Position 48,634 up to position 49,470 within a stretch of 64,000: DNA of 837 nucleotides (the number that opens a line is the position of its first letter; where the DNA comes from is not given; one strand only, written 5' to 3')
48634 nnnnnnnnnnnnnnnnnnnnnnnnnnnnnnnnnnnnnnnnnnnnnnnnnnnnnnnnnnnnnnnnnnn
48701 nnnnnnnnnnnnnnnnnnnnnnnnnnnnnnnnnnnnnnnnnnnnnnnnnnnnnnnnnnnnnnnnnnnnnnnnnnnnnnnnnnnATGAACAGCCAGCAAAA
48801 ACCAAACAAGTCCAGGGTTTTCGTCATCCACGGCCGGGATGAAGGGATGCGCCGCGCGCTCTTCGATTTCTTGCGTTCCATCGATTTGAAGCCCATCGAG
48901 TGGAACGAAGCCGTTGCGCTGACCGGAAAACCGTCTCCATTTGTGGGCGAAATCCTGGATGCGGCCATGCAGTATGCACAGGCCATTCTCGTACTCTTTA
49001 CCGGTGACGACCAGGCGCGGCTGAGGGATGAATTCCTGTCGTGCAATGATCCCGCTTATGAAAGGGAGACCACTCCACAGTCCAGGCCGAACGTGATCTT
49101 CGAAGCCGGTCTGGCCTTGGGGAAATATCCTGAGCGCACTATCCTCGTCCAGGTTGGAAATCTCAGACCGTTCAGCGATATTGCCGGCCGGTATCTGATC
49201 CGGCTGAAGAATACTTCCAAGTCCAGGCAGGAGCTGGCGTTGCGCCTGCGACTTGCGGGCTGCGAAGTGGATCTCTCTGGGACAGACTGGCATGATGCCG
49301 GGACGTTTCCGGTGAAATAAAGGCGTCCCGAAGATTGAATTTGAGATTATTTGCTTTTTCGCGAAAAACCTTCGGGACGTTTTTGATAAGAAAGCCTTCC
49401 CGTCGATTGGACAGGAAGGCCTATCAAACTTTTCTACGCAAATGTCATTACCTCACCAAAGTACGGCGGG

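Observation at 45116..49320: Candidate new damage-inducible module: LuxR regulator, P-loop-less RecA-fold protein, 88-aa protein, exo-degenerate PolB, TIR-like protein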

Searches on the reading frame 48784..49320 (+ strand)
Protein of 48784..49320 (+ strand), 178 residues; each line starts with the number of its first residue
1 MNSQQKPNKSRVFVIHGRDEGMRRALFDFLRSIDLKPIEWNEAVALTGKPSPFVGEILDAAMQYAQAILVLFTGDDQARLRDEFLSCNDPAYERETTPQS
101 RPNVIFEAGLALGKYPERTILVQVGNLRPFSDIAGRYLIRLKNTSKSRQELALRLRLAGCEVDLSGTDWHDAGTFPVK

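Call 3: search_protein_families(library=pfam, proteins=[window:48784-49320:+], max_evalue=1)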
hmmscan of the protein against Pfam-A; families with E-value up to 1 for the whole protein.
window:48784-49320:+ (178 aa): 3 families
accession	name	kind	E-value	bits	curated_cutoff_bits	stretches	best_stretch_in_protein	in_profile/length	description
PF10137.14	CAP12-PCTIR_TIR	-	3e-28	98.7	24.7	1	11-142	1-118/119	CAP12/Pycsar effector protein, TIR domain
PF04444.19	Dioxygenase_N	-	0.047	13.9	27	0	24-45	13-34/75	Catechol dioxygenase N terminus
PF21938.1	CAP_N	-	0.093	13.2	27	1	44-78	98-132/159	CAP, N-terminal domain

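Call 4: search_protein_families(library=ncbifam, proteins=[window:48784-49320:+], max_evalue=1)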
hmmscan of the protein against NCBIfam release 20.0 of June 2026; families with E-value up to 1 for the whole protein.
window:48784-49320:+ (178 aa): 2 families
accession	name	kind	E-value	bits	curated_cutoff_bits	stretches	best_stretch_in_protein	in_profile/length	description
NF050171.1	CDNTAsCap12CFB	equivalog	0.00049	19.4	450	1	52-146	45-127/305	CBASS system CD-NTase-associated NAD(+) hydrolase Cap12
NF050172.1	CDNTAsCap12CFB2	equivalog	0.0082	15.4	450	1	57-149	48-128/312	CBASS system CD-NTase-associated NAD(+) hydrolase Cap12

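Call 18: search_solved_structures(query=window:48784-49320:+, max_evalue=1, show_alignments=2)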
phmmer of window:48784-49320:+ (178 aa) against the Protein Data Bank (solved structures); distinct sequences matched with E-value up to 1: 3.
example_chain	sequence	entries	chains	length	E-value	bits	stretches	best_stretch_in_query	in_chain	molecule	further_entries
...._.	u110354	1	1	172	0.016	18.2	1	18-76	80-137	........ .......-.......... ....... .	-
6rsq_A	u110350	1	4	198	0.021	17.8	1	18-76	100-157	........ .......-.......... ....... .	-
9q7o_W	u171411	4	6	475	0.27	14.2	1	15-76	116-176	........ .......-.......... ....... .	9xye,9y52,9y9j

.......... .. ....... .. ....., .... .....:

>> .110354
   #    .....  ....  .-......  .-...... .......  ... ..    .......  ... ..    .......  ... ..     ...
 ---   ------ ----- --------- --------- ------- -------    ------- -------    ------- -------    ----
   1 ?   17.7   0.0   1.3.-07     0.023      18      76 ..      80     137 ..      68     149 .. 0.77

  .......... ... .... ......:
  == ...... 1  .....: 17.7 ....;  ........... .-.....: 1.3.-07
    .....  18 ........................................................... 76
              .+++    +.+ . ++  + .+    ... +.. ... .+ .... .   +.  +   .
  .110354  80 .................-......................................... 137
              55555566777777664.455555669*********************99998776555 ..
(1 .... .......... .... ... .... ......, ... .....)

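Call 57: find_homologous_proteins(query=window:48784-49320:+)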
Query window:48784-49320:+ (178 aa): 1029 proteins with E <= 0.001 among 1144 candidates; the best 120 are listed.
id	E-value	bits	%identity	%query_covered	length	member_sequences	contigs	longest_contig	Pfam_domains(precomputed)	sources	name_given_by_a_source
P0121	4.4e-102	357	89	100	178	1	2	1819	PF10137.15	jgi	jgi:predicted nucleotide-binding protein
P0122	4.9e-102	357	90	100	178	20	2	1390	PF10137.15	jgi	jgi:predicted nucleotide-binding protein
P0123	1.2e-101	356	90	100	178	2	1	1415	PF10137.15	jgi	-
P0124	5.0e-101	354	89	100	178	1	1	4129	PF10137.15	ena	-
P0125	7.4e-101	353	88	100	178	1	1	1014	PF10137.15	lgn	-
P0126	8.0e-101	353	88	100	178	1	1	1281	PF10137.15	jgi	jgi:predicted nucleotide-binding protein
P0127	1.0e-100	353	89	100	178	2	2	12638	PF10137.15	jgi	jgi:predicted nucleotide-binding protein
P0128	2.1e-100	352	89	100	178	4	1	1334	PF10137.15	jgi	jgi:predicted nucleotide-binding protein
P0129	3.6e-100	351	89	98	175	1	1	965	PF10137.15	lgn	-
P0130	4.6e-100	351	89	100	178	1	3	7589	PF10137.15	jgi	jgi:predicted nucleotide-binding protein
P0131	1.5e-99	349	88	100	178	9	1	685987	PF10137.15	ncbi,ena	-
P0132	4.7e-99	347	87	100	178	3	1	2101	PF10137.15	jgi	jgi:predicted nucleotide-binding protein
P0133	6.6e-99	347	88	100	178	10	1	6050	PF10137.15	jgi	-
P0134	7.3e-99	347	88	100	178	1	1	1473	PF10137.15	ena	-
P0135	8.5e-99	346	88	100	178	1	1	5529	PF10137.15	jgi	jgi:predicted nucleotide-binding protein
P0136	1.1e-98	346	90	98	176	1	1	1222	PF10137.15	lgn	-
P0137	9.1e-98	343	87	100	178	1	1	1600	PF10137.15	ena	-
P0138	1.0e-97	343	88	98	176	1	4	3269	PF10137.15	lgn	-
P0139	2.2e-97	342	88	98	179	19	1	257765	PF10137.15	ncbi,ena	-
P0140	3.1e-97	341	85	100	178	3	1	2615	PF10137.15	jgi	jgi:predicted nucleotide-binding protein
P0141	3.3e-97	341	85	100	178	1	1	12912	PF10137.15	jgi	-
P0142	4.1e-97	341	86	100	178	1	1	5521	PF10137.15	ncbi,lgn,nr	ncbi:MAG: nucleotide-binding protein [Anaerolineales bacterium]|nr:nucleotide-binding protein [Anaer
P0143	4.8e-97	341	89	98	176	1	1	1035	PF10137.15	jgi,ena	-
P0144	7.4e-97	340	85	100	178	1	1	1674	PF10137.15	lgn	-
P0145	1.5e-96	339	87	100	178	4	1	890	PF10137.15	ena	-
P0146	2.9e-96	338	85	100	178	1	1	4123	PF10137.15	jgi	-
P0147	3.2e-96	338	86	99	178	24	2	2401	PF10137.15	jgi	-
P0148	4.0e-96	338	86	100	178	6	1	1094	PF10137.15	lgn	-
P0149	4.4e-96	338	83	100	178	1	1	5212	PF10137.15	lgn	-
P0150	6.9e-96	337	85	100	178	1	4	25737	PF10137.15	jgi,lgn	-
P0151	8.1e-96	337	84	100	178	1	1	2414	PF10137.15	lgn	-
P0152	8.5e-96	337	87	100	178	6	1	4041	PF10137.15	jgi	-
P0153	1.0e-95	336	85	100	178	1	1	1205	PF10137.15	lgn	-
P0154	1.2e-95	336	84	100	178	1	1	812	PF10137.15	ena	-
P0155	1.2e-95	336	84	100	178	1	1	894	PF10137.15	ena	-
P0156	1.2e-95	336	86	100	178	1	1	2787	PF10137.15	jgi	jgi:predicted nucleotide-binding protein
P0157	1.6e-95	336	85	100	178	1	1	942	PF10137.15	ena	-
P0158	1.8e-95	336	85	100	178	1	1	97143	PF10137.15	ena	-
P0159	2.2e-95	335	83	100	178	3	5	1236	PF10137.15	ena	-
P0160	2.3e-95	335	84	100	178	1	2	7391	PF10137.15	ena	-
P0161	2.3e-95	335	85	100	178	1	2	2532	PF10137.15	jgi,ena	jgi:predicted nucleotide-binding protein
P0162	3.1e-95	335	86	98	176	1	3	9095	PF10137.15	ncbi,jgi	ncbi:MAG: nucleotide-binding protein [Anaerolineales bacterium]|jgi:predicted nucleotide-binding pro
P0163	4.1e-95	334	84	100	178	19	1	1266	PF10137.15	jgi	-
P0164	5.4e-95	334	84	100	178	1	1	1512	PF10137.15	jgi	-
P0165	6.6e-95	334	84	100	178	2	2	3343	PF10137.15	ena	-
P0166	6.8e-95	334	91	93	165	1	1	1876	PF10137.15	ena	-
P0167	7.9e-95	333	84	100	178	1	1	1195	PF10137.15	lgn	-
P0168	1.1e-94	333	84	100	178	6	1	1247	PF10137.15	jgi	jgi:predicted nucleotide-binding protein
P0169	1.2e-94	333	84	100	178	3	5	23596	PF10137.15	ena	-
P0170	1.4e-94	333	85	100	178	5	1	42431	PF10137.15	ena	-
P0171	1.7e-94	332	85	100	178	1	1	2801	PF10137.15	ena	-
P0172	2.2e-94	332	84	100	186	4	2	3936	PF10137.15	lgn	-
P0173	4.2e-94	331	84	100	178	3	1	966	PF10137.15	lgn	-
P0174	5.5e-94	331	84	100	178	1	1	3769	PF10137.15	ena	-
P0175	8.7e-94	330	83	100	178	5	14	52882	PF10137.15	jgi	jgi:predicted nucleotide-binding protein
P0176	1.0e-93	330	83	100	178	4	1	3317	PF10137.15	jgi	jgi:predicted nucleotide-binding protein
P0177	1.1e-93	330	84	100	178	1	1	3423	PF10137.15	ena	-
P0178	1.1e-93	330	83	100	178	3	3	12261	PF10137.15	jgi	jgi:predicted nucleotide-binding protein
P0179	1.3e-93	329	82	100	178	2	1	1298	PF10137.15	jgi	jgi:predicted nucleotide-binding protein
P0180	1.5e-93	329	83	100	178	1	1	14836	PF10137.15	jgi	jgi:predicted nucleotide-binding protein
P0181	1.6e-93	329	82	100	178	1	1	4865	PF10137.15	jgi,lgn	-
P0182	2.2e-93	329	84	100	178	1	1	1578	PF10137.15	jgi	-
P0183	2.9e-93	328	81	100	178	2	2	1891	PF10137.15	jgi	jgi:predicted nucleotide-binding protein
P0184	5.1e-93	328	81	100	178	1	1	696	PF10137.15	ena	-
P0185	6.5e-93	327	83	98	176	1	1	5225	PF10137.15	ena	-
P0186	7.4e-93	327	84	100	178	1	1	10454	PF10137.15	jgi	jgi:predicted nucleotide-binding protein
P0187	8.8e-93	327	83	100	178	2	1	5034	PF10137.15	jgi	jgi:predicted nucleotide-binding protein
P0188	1.2e-92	326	83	100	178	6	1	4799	PF10137.15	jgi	jgi:predicted nucleotide-binding protein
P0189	1.4e-92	326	83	100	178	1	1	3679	PF10137.15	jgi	jgi:predicted nucleotide-binding protein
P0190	1.4e-92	326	84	98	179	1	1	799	PF10137.15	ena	-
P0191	1.5e-92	326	82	100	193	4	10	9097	PF10137.15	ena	-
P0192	2.7e-92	325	83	100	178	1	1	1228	PF10137.15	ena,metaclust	metaclust:\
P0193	3.1e-92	325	83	100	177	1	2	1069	PF10137.15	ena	-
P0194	4.7e-92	324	84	100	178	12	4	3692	PF10137.15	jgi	jgi:predicted nucleotide-binding protein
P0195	8.2e-92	324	81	100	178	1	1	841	PF10137.15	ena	-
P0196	1.3e-91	323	80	100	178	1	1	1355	PF10137.15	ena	-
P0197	2.1e-91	322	82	99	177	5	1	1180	PF10137.15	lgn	-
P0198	2.3e-91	322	83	97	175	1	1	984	PF10137.15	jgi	-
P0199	3.9e-91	321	83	97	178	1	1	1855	PF10137.15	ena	-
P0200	6.2e-91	321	80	100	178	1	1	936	PF10137.15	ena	-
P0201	6.6e-91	321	81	98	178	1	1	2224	PF10137.15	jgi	-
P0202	7.8e-91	320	80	100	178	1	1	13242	PF10137.15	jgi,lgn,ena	-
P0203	1.1e-90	320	81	100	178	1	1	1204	PF10137.15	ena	-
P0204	1.5e-90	320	82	97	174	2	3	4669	PF10137.15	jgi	-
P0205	1.6e-90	319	81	100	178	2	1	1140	PF10137.15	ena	-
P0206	1.7e-90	319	83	97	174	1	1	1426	PF10137.15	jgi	jgi:predicted nucleotide-binding protein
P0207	3.9e-90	318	82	96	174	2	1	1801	PF10137.15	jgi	jgi:predicted nucleotide-binding protein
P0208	6.0e-90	318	80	100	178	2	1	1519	PF10137.15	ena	-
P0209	1.0e-89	317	80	100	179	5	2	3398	PF10137.15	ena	-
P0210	2.0e-89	316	80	99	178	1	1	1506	PF10137.15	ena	-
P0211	2.6e-89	315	85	93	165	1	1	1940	PF10137.15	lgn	-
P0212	5.6e-88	311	79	100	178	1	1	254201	PF10137.15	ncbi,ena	-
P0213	1.1e-87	310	80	99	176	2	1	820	PF10137.15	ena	-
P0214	1.7e-87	310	80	100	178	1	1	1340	PF10137.15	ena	-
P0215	2.3e-86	306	79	100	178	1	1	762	PF10137.15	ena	-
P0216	9.8e-82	291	85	88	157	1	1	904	PF10137.15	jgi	jgi:predicted nucleotide-binding protein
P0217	3.5e-81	289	72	97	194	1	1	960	PF10137.15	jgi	jgi:predicted nucleotide-binding protein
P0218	4.4e-78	279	71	96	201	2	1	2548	PF10137.15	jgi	-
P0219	5.6e-76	272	78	88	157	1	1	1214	PF10137.15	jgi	jgi:predicted nucleotide-binding protein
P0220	2.4e-75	270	67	98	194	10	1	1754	PF10137.15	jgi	jgi:predicted nucleotide-binding protein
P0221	2.6e-75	270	70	94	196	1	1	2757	PF10137.15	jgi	jgi:predicted nucleotide-binding protein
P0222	3.7e-75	269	67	94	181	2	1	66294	PF10137.15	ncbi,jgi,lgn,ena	-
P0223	3.0e-72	260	64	96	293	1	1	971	PF10137.15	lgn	-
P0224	6.0e-72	259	64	98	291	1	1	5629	PF10137.15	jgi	jgi:predicted nucleotide-binding protein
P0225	1.7e-71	258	64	96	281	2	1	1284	PF10137.15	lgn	-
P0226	3.2e-71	257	65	96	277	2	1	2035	PF10137.15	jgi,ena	-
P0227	3.4e-71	257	66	94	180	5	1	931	PF10137.15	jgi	jgi:predicted nucleotide-binding protein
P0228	8.4e-71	255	63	100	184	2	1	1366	PF10137.15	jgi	jgi:predicted nucleotide-binding protein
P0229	9.0e-71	255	61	99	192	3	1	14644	PF10137.15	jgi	-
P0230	9.1e-71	255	64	96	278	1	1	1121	PF10137.15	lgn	-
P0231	1.5e-70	254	64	96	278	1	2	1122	PF10137.15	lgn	-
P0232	2.5e-70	254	62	98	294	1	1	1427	PF10137.15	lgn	-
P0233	5.3e-70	253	64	94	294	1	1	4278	PF10137.15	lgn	-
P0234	1.5e-69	251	60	99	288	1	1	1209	PF13412.13,PF10137.15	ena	-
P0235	2.3e-69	251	60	98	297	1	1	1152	PF10137.15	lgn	-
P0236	4.5e-69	250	61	97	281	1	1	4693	PF10137.15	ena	-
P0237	5.2e-69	249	62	95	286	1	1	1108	PF10137.15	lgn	-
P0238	5.8e-69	249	63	97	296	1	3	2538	PF10137.15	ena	-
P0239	6.3e-69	249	62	96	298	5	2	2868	PF10137.15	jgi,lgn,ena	-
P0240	2.0e-68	247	60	98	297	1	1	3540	PF10137.15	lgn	-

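Call 58: find_encoding_contigs(protein=P0131, flank=6000, max_places=1)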
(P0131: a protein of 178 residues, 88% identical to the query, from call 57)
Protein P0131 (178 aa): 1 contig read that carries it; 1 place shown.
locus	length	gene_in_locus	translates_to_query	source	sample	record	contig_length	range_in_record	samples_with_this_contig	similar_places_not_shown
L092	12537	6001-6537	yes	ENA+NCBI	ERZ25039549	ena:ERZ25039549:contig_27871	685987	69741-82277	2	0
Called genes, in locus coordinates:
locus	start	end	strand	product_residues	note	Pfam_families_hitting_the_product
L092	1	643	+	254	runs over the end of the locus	PF13701:DDE_Tnp_1_4 (weak)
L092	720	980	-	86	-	-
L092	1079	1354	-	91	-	-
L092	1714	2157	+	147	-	PF00196:GerE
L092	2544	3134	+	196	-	-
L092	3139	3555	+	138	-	PF26485:DUF8156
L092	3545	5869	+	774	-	PF00136:DNA_pol_B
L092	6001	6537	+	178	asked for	PF10137:CAP12-PCTIR_TIR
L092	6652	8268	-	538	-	PF00391:PEP-utilizers, PF02896:PEP-utilizers_C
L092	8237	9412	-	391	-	PF01326:PPDK_N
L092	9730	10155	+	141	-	PF00072:Response_reg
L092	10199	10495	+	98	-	-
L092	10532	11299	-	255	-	PF00561:Abhydrolase_1, PF12146:Hydrolase_4, PF12697:Abhydrolase_6, PF03096:Ndr (weak)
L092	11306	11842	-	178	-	PF13482:RNase_H_2 (weak)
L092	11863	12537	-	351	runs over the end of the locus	PF12627:PolyA_pol_RNAbd, PF13735:tRNA_NucTran2_2 (weak)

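Call 59: find_encoding_contigs(protein=P0212, flank=6000, max_places=1)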
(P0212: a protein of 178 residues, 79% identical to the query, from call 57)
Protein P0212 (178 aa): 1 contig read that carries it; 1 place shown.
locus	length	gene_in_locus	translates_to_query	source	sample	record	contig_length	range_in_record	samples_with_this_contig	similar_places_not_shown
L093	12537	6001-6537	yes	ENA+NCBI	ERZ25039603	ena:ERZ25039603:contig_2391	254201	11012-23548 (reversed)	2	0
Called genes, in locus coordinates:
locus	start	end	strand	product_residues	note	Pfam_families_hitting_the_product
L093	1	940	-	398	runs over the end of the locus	PF13439:Glyco_transf_4, PF13579:Glyco_trans_4_4, PF00534:Glycos_transf_1, PF13692:Glyco_trans_1_4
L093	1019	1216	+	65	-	PF02597:ThiS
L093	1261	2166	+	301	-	PF01171:ATP_bind_3 (weak), PF03054:tRNA_Me_trans (weak)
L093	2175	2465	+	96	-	-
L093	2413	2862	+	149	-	PF03483:B3_4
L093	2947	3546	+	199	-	PF00578:AhpC-TSA, PF08534:Redoxin, PF13911:AhpC-TSA_2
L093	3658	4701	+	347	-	PF12704:MacB_PCD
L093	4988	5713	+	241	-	PF13555:AAA_29 (faint), PF00005:ABC_tran, PF02463:SMC_N (weak), PF13175:AAA_15 (faint), PF13304:AAA_21 (faint)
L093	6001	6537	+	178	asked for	PF10137:CAP12-PCTIR_TIR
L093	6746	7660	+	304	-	PF00072:Response_reg, PF00990:GGDEF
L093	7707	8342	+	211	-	PF00072:Response_reg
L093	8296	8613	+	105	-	PF00990:GGDEF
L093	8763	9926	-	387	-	PF01551:Peptidase_M23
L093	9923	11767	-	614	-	PF00930:DPPIV_N (faint), PF26550:Tricorn_2nd, PF07676:PD40, PF26549:Tricorn_N, PF07676:PD40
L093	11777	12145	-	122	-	-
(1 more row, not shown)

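Call 60: find_encoding_contigs(protein=P0222, flank=6000, max_places=1)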
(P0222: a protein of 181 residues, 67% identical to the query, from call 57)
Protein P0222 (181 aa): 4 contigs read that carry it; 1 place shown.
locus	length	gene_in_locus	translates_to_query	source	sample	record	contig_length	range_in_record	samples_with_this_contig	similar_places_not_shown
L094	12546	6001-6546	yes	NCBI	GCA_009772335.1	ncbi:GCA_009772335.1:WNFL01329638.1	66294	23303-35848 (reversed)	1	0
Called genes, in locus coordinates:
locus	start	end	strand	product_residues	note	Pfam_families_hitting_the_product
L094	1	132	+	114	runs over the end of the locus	-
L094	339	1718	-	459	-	PF03448:MgtE_N, PF00571:CBS, PF01769:MgtE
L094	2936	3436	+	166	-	PF10027:DUF2269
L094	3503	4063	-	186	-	PF00881:Nitroreductase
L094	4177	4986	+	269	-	-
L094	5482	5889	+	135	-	PF08281:Sigma70_r4_2 (weak), PF00196:GerE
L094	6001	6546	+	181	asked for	PF10137:CAP12-PCTIR_TIR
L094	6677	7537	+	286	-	PF08239:SH3_3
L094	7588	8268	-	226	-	PF06505:XylR_N (weak)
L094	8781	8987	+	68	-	-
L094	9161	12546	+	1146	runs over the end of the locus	PF13280:WYL, PF25583:WCX, PF18019:Cas3_HD (weak), PF04851:ResIII, PF00270:DEAD, PF00271:Helicase_C (weak), PF22590:Cas3-like_C_2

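Call 64: find_encoding_contigs(protein=P0139, flank=5000, max_places=2)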
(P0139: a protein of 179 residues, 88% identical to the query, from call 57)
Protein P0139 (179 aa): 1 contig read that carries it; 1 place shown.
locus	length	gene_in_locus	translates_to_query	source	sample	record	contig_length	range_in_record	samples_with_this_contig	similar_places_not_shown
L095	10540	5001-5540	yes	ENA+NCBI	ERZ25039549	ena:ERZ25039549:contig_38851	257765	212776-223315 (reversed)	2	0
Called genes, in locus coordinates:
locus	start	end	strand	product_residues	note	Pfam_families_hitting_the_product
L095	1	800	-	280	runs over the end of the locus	PF02678:Pirin, PF05726:Pirin_C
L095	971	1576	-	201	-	PF01712:dNK, PF13191:AAA_16 (faint)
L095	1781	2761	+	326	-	PF00005:ABC_tran, PF13304:AAA_21 (weak)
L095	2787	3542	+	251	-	PF01061:ABC2_membrane, PF12698:ABC2_membrane_3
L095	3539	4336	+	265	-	PF01061:ABC2_membrane, PF12698:ABC2_membrane_3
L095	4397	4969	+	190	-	PF08281:Sigma70_r4_2 (faint), PF00196:GerE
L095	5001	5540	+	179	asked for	PF10137:CAP12-PCTIR_TIR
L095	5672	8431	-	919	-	PF01326:PPDK_N, PF00391:PEP-utilizers, PF02896:PEP-utilizers_C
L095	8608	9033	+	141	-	PF00072:Response_reg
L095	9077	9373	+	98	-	-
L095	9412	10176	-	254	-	PF00561:Abhydrolase_1, PF00975:Thioesterase (weak), PF12146:Hydrolase_4, PF12697:Abhydrolase_6, PF00756:Esterase (faint), PF03096:Ndr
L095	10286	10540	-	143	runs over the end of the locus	-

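Call 65: find_encoding_contigs(protein=P0175, flank=5000, max_places=3)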
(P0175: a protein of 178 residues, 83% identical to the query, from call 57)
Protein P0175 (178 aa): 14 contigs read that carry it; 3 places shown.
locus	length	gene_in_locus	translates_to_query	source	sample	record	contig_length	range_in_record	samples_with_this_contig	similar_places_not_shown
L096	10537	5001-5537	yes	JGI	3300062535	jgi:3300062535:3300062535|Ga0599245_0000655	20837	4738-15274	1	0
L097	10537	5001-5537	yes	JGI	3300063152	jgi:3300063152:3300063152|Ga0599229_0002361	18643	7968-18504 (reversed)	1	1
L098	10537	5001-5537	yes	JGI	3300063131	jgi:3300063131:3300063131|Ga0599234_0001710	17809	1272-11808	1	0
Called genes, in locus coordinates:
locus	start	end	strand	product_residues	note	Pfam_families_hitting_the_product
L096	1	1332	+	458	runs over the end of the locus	PF03050:DDE_Tnp_IS66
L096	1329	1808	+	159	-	PF08281:Sigma70_r4_2 (faint), PF00196:GerE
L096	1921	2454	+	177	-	-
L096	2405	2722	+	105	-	PF26485:DUF8156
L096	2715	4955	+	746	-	PF00136:DNA_pol_B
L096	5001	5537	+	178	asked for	PF10137:CAP12-PCTIR_TIR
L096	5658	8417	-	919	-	PF01326:PPDK_N, PF00391:PEP-utilizers, PF02896:PEP-utilizers_C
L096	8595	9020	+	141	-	PF00072:Response_reg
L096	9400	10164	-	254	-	PF00561:Abhydrolase_1, PF00975:Thioesterase, PF12146:Hydrolase_4, PF12697:Abhydrolase_6, PF03096:Ndr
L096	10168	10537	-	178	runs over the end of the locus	PF13482:RNase_H_2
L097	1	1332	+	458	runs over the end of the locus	PF03050:DDE_Tnp_IS66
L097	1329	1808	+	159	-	PF08281:Sigma70_r4_2 (faint), PF00196:GerE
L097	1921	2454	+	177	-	-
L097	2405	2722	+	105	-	PF26485:DUF8156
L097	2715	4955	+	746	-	PF00136:DNA_pol_B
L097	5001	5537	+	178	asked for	PF10137:CAP12-PCTIR_TIR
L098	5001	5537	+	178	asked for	PF10137:CAP12-PCTIR_TIR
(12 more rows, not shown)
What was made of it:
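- Transposases flank the cassette in L092 and L096 (calls 58, 65).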

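Call 66: find_encoding_contigs(protein=P0229, flank=5000, max_places=2)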
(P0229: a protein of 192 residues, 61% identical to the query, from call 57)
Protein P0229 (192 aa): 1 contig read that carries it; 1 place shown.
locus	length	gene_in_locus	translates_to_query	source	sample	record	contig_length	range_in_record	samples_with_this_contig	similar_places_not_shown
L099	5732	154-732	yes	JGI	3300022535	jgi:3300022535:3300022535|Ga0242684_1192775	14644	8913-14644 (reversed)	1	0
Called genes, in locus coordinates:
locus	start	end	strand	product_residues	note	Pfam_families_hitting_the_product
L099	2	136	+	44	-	?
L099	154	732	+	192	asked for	PF10137:CAP12-PCTIR_TIR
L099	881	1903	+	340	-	PF01555:N6_N4_Mtase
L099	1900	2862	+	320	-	-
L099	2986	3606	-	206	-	PF02245:Pur_DNA_glyco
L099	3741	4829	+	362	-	PF03781:FGE-sulfatase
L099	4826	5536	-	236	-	PF04029:2-ph_phosp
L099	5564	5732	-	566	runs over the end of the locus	PF03485:Arg_tRNA_synt_N, PF00750:tRNA-synt_1d, PF05746:DALR_1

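Call 77: search_protein_families(library=padloc, proteins=[window:48784-49320:+], max_evalue=0.01)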
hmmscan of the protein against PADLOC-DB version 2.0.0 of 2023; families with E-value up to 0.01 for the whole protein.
window:48784-49320:+ (178 aa): 8 families
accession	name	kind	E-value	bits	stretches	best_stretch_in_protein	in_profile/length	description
PDLC05005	PDC-S35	-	3.6e-20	70.8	1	3-165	112-260/264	-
PDLC05007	PDC-S35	-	3.2e-15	54.5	1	3-165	127-275/278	-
PDLC05004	PDC-S35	-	8.3e-15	53.1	1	3-164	113-261/265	-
PDLC05003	PDC-S35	-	1.7e-11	42.2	1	4-163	84-236/245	-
PDLC05006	PDC-S35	-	4.7e-11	40.5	1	3-165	76-229/231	-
PDLC00729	Effector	-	3.1e-06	24.8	1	34-147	28-128/310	TIR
PDLC00731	Effector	-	2.7e-05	21.3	1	6-151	151-285/306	TIR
PDLC00732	Effector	-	0.00028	17.9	1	94-146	220-276/301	TIR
